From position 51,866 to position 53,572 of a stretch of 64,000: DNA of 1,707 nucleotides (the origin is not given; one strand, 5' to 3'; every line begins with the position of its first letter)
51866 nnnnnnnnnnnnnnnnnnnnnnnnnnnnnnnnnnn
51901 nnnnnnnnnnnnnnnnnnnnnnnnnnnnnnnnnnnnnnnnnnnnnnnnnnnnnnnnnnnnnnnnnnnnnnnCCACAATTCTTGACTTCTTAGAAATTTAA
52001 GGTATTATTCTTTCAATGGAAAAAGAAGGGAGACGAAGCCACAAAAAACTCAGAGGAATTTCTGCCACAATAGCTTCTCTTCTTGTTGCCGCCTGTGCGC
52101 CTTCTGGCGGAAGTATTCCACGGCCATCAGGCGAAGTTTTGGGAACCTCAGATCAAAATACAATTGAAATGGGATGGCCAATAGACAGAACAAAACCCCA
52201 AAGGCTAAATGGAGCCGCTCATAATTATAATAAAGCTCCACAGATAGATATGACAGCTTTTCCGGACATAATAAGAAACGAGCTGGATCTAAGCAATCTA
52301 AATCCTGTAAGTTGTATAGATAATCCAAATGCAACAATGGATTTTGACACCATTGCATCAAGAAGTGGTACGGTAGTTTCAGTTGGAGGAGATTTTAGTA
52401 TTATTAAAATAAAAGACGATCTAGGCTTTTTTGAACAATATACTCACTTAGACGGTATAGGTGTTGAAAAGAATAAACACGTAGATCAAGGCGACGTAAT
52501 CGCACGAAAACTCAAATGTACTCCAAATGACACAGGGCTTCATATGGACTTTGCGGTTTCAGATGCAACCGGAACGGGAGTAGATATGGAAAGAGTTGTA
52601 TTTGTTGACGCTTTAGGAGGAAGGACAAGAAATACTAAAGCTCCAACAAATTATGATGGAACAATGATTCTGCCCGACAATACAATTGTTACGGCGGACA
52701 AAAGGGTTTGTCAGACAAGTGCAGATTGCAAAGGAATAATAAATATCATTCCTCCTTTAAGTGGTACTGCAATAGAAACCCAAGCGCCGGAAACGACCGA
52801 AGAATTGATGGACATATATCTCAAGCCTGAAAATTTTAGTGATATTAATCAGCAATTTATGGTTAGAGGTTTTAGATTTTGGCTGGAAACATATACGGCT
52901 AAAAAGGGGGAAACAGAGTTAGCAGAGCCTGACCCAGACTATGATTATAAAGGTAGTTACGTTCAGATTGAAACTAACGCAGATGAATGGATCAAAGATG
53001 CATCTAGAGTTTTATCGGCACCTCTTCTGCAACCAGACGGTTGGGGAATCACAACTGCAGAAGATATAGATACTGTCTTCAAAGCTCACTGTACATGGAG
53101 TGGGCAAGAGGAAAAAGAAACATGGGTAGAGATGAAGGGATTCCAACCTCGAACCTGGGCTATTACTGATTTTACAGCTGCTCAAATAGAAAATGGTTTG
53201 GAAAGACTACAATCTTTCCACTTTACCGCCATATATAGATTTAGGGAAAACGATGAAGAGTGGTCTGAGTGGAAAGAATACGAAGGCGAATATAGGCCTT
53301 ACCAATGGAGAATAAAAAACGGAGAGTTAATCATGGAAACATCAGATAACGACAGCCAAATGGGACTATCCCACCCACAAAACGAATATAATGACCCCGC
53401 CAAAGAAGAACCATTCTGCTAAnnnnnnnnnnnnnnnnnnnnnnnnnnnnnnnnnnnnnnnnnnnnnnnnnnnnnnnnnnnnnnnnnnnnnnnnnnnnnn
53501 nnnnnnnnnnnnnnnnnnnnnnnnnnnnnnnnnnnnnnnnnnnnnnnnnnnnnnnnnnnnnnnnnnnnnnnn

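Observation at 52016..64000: Type-IV-secretion-like/pilus locus: M23-like lipoprotein, VirB6-like channel protein, 1248-aa giant protein, ATPase-wHTH regulator and at least five tandem pilin paralogs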

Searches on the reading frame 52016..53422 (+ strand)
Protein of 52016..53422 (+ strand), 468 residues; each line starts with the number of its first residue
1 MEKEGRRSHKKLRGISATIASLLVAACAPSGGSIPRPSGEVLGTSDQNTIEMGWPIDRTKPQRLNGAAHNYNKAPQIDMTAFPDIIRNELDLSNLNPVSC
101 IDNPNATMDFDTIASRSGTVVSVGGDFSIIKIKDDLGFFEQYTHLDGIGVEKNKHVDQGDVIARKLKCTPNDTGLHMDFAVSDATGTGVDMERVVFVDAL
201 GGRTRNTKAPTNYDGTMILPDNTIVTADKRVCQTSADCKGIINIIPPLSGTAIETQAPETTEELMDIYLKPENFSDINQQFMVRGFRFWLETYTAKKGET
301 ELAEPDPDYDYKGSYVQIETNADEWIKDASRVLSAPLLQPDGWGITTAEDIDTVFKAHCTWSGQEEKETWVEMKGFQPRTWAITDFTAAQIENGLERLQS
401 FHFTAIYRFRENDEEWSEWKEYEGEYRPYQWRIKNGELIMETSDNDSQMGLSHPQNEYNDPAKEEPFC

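Call 3: search_protein_families(library=pfam, proteins=[window:52016-53422:+], max_evalue=0.1)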
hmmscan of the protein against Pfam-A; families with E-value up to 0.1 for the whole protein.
window:52016-53422:+ (468 aa): 1 family
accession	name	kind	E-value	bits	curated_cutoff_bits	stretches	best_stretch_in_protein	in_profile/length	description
PF01551.29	Peptidase_M23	-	3.7e-07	30.7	28.7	1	113-183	17-89/96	Peptidase family M23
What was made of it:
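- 52016..53422 (+): Lipoprotein with an M23/LytM-like domain (residues 113-183) and a C-terminal domain of unknown function. It is a candidate cell-wall-opening (VirB1-analogous) factor. Pfam Peptidase_M23 scores 30.7 bits against cut-off 28.7 (call 3).
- Checked: M23-like protein, 52016-53422(+): it has a lipobox (LVAAC) and a Peptidase_M23 hit of 30.7 bits against a gathering cut-off of 28.7 (call 3).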

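Call 10: search_protein_families(library=ncbifam, proteins=[window:52016-53422:+], max_evalue=0.1)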
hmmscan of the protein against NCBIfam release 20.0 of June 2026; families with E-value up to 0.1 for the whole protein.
window:52016-53422:+ (468 aa): 3 families
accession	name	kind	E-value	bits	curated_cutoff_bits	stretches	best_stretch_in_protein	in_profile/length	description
NF053738.1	S2SprSpoIIQBc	equivalog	3.8e-07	30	250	1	108-182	133-211/232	stage II sporulation protein SpoIIQ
NF052530.1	Heli_ShapePgp3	exception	0.0013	18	300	1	129-190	200-259/270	peptidoglycan metallopeptidase Pgp3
NF052336.1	PdgHdaseHSB100310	equivalog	0.0024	17.3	500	1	112-183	70-143/316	peptidoglycan hydrolase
